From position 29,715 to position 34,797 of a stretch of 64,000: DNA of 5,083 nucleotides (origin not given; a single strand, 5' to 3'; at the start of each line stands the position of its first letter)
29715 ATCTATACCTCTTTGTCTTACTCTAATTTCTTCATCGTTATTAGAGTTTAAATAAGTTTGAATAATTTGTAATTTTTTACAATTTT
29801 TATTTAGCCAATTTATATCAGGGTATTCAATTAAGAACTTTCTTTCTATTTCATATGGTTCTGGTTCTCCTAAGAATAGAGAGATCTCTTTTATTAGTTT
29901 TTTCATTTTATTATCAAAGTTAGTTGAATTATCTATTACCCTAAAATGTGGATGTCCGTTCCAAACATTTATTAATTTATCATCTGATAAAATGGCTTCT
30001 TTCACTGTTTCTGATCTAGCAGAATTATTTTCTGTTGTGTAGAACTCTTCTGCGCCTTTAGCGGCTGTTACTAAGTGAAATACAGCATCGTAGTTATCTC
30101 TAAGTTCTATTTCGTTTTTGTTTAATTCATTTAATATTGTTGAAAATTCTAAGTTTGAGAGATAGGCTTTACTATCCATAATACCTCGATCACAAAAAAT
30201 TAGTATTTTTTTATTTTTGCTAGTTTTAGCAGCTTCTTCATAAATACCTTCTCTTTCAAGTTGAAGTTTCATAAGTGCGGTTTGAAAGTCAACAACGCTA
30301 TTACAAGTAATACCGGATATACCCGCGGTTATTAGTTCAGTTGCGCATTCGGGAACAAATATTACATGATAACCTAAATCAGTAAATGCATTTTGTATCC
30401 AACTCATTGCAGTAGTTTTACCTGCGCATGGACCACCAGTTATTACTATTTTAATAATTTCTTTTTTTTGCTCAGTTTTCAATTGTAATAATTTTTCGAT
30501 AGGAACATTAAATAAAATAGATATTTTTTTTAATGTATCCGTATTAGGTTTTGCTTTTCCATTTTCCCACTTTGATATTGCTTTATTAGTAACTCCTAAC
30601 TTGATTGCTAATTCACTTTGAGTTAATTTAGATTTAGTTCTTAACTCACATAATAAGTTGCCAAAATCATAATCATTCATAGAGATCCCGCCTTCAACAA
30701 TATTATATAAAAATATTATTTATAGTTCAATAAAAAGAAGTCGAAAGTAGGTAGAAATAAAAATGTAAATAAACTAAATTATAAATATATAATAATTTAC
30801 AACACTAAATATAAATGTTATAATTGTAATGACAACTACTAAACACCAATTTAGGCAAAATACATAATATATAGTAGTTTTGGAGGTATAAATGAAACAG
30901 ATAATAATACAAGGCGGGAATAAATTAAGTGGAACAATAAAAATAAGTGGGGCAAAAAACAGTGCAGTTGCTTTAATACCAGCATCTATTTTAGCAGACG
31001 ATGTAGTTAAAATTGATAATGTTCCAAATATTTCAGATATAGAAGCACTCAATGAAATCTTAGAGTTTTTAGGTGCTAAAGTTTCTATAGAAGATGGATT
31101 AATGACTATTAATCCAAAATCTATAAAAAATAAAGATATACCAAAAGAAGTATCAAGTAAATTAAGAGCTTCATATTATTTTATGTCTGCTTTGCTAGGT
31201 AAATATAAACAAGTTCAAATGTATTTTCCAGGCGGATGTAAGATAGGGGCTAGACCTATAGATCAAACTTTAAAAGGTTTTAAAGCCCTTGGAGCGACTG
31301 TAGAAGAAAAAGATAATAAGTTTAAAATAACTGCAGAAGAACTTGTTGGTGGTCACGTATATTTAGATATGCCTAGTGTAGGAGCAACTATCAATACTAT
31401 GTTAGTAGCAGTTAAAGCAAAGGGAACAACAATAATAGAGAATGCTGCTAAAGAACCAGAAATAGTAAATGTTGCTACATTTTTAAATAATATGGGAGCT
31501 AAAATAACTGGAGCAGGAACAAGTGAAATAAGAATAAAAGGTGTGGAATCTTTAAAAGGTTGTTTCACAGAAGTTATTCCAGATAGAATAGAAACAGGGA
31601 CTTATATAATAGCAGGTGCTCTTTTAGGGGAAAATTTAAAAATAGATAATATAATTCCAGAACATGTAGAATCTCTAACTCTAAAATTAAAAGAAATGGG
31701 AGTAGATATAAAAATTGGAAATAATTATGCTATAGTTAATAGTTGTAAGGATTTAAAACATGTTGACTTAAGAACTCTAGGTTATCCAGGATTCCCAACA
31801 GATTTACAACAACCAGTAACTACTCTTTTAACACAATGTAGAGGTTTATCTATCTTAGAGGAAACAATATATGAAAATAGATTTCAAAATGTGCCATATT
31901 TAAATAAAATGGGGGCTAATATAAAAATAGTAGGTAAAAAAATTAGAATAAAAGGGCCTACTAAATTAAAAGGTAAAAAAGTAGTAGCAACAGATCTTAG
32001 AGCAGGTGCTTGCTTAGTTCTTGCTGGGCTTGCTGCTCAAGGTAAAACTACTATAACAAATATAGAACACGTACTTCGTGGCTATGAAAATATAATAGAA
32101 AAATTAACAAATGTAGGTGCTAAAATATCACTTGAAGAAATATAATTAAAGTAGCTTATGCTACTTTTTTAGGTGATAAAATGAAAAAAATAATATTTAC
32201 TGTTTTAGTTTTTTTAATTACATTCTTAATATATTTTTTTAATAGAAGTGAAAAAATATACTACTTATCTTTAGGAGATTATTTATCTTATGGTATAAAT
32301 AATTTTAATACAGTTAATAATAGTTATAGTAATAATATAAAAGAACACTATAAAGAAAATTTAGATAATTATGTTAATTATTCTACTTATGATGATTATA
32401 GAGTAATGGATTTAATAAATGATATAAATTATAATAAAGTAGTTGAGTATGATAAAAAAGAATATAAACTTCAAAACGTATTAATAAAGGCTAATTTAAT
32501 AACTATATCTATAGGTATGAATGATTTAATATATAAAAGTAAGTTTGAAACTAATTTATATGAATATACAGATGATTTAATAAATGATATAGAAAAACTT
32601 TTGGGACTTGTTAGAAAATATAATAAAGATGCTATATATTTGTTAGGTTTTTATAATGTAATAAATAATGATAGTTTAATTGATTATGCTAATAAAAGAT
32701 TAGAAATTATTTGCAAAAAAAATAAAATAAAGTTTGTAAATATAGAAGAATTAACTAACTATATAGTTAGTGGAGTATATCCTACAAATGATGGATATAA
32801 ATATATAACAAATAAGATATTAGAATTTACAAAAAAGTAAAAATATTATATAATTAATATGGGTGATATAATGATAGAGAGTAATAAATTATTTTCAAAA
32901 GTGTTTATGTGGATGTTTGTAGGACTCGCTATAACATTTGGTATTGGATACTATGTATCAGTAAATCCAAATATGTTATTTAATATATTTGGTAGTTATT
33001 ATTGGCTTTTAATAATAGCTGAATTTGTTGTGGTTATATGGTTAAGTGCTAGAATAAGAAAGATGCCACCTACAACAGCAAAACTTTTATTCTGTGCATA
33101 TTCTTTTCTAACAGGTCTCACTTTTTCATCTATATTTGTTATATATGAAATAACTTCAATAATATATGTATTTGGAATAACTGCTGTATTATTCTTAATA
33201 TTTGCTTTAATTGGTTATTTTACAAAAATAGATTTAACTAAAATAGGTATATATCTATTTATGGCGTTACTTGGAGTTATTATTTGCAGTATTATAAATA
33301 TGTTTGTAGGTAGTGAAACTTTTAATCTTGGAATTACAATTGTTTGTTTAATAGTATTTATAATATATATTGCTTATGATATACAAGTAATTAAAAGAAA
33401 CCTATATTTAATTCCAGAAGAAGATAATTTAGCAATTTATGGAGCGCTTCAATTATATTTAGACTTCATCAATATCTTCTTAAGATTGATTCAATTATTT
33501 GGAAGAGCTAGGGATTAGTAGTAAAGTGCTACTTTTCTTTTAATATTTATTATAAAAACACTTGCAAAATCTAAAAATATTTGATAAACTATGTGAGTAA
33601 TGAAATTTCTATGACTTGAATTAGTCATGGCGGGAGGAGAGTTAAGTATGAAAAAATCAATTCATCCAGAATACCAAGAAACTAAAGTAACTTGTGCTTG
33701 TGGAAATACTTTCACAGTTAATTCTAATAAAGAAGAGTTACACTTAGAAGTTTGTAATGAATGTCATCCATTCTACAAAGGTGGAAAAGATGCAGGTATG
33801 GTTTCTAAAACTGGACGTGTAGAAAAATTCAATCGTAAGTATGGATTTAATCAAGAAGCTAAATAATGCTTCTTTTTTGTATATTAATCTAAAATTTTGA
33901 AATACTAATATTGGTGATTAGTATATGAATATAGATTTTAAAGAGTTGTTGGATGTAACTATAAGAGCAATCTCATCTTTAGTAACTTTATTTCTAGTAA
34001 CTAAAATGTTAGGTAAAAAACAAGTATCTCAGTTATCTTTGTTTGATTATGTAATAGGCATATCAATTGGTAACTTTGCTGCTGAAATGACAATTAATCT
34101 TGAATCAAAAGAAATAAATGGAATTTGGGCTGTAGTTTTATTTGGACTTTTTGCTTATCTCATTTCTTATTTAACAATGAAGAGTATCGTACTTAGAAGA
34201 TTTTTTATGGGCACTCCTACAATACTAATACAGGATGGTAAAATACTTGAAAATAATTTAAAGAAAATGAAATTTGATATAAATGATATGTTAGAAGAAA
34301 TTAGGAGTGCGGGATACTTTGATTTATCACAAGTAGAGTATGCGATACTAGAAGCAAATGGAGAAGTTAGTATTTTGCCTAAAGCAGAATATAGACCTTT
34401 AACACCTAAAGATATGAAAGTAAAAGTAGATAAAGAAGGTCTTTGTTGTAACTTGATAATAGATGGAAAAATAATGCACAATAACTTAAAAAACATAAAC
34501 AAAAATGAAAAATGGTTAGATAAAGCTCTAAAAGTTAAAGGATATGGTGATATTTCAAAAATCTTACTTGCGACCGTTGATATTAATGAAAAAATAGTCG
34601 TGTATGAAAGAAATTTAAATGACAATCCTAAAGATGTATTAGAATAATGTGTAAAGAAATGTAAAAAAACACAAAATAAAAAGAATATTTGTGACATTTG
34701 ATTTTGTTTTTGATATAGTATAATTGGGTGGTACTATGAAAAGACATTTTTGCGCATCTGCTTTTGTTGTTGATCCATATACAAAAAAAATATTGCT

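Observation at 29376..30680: Stand-alone HTH(XRE) - P-loop kinase (NadR/RNK-like) - CYTH fusion protein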

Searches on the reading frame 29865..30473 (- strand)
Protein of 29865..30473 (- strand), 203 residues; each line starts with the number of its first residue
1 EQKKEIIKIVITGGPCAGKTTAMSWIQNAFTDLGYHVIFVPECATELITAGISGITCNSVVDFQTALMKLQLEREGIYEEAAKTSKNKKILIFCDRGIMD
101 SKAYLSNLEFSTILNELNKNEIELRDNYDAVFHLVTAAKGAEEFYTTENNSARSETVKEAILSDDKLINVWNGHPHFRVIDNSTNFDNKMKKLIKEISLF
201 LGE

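Call 87: predict_structure(alignment_id=A2)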
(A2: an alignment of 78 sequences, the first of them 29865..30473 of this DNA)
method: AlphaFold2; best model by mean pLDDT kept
length: 203 residues; sequences in the alignment: 78
mean_pLDDT: 97.0   pTM: 0.92
mean pLDDT of the five models: 97.0, 96.9, 96.8, 96.7, 96.7
residues with pLDDT >= 90: 196; 70-90: 7; 50-70: 0; < 50: 0
segments of 3 or more residues with pLDDT < 50: none
pLDDT, mean of each block of 10 residues (from residue 1): 94 96 98 98 96 96 98 98 98 98 98 98 98 98 93 92 98 98 98 98 97
secondary structure, 60 per line:
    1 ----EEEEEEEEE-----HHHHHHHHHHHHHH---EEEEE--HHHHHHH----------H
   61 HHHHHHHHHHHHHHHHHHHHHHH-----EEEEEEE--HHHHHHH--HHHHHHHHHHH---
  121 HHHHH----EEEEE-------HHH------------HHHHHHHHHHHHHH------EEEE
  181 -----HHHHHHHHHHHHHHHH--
elements in order: E5-13 H19-32 E36-40 H43-49 H60-83 E89-95 H98-104 H107-117 H121-125 E130-134 H157-170 E177-180 H186-201

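Call 90: fold_search(model_id=the predicted structure, library=pdb)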
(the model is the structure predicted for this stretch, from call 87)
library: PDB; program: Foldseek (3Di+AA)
matches with E <= 10: 1585; with E <= 0.001: 353
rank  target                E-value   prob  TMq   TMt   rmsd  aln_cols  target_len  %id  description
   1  2ccg_B                2.4e-07  1.00  0.71  0.72   4.3       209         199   17  Crystal structure of His-tagged S. aureus thymidylate kinase complexed with thymidine monophosphate (TMP) (released 2006-03-08)
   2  2wwf_C                3.4e-07  1.00  0.63  0.60   5.4       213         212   16  Plasmodium falciparum thymidylate kinase in complex with TMP and ADP (released 2010-04-21)
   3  2pbr_A                5.0e-07  1.00  0.66  0.69   3.9       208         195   17  Crystal structure of thymidylate kinase (aq_969) from Aquifex Aeolicus VF5 (released 2007-10-02)
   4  2yof_A                7.2e-07  1.00  0.63  0.64   5.9       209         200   15  Plasmodium falciparum thymidylate kinase in complex with a (thio)urea- beta-deoxythymidine inhibitor (released 2013-07-24)
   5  2yof_B                7.6e-07  1.00  0.61  0.61   6.1       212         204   16  Plasmodium falciparum thymidylate kinase in complex with a (thio)urea- beta-deoxythymidine inhibitor (released 2013-07-24)
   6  3lv8                  8.6e-07  1.00  0.73  0.72   3.5       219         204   16  1.8 Angstrom resolution crystal structure of a thymidylate kinase (tmk) from Vibrio cholerae O1 biovar eltor str. N16961 (released 2010-03-02)
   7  2wwf_B                9.1e-07  1.00  0.68  0.66   5.3       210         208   16  Plasmodium falciparum thymidylate kinase in complex with TMP and ADP (released 2010-04-21)
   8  2wwg_A                9.1e-07  1.00  0.61  0.59   5.5       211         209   18  Plasmodium falciparum thymidylate kinase in complex with dGMP and ADP (released 2010-04-21)
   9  2wwf_A                9.1e-07  1.00  0.62  0.60   5.6       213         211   17  Plasmodium falciparum thymidylate kinase in complex with TMP and ADP (released 2010-04-21)
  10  4eaq_A                1.2e-06  1.00  0.71  0.72   4.3       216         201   15  Crystal structure of Thymidylate Kinase from Staphylococcus aureus in complex with 3'-Azido-3'-Deoxythymidine-5'-Monop (released 2012-04-11)
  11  2wwg_B                1.9e-06  1.00  0.57  0.55   6.2       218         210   16  Plasmodium falciparum thymidylate kinase in complex with dGMP and ADP (released 2010-04-21)
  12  4edh_A                2.3e-06  1.00  0.70  0.69   3.9       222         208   12  The crystal structure of thymidylate kinase from Pseudomonas aeruginosa PAO1 in complex with ADP,TMP and Mg. (released 2012-05-23)
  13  5mqt_A                2.4e-06  1.00  0.70  0.63   4.2       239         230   13  Crystal structure of dCK mutant C3S in complex with imatinib and UDP (released 2017-11-22)
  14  5mql_C                2.4e-06  1.00  0.66  0.60   5.0       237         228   15  Crystal structure of dCK mutant C3S in complex with masitinib and UDP (released 2017-11-22)
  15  2jas_F                2.4e-06  1.00  0.57  0.60   4.9       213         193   15  Structure of deoxyadenosine kinase from M.mycoides with bound dATP (released 2007-01-03)
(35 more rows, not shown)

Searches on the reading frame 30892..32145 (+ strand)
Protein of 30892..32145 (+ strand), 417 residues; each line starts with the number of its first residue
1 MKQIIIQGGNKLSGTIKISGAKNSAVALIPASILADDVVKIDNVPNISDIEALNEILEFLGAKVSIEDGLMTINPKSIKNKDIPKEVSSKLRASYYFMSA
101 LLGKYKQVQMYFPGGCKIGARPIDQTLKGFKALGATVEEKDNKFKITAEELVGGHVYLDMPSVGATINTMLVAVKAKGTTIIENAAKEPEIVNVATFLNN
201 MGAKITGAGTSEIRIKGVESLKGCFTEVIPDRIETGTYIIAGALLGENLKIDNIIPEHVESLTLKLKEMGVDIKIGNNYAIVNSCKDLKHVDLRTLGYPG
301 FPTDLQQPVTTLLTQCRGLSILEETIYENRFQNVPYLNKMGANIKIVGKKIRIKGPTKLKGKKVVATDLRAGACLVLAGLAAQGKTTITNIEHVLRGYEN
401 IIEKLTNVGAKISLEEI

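Call 17: search_protein_families(library=pfam, proteins=[window:30892-32145:+], max_evalue=0.00001)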
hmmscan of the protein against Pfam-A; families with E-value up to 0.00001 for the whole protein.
window:30892-32145:+ (417 aa): 1 family
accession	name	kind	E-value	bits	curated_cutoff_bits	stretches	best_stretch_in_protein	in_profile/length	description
PF00275.25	EPSP_synthase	-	1.2e-93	314.6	22.8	1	6-405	1-417/417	EPSP synthase (3-phosphoshikimate 1-carboxyvinyltransferase)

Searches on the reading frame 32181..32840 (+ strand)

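Call 17: search_protein_families(library=pfam, proteins=[window:32181-32840:+], max_evalue=0.00001)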
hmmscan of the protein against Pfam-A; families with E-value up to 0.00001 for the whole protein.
window:32181-32840:+ (219 aa): 1 family
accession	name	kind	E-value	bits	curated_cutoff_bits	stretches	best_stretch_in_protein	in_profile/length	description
PF00657.28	Lipase_GDSL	-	3.8e-06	27.6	23.6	1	30-211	3-206/208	GDSL-like Lipase/Acylhydrolase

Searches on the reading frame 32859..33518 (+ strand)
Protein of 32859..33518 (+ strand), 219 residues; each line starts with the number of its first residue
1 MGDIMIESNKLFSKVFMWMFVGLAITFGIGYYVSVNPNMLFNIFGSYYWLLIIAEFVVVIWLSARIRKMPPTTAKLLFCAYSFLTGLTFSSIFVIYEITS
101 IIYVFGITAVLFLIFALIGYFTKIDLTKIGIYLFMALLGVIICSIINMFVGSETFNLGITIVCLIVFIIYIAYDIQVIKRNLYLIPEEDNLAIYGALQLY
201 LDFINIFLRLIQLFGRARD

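Call 17: search_protein_families(library=pfam, proteins=[window:32859-33518:+], max_evalue=0.00001)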
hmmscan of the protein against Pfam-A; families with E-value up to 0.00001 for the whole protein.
window:32859-33518:+ (219 aa): 1 family
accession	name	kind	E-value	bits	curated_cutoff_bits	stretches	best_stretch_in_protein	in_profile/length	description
PF01027.25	Bax1-I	-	3.1e-49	168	34.1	1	10-214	2-207/207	Inhibitor of apoptosis-promoting Bax1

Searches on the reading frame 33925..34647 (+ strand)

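Call 17: search_protein_families(library=pfam, proteins=[window:33925-34647:+], max_evalue=0.00001)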
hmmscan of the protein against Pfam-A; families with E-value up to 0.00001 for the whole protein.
window:33925-34647:+ (240 aa): 1 family
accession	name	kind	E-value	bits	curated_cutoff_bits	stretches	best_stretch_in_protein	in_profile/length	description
PF04239.17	DUF421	-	1.2e-41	141.7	23.6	1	86-219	2-129/129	YetF C-terminal domain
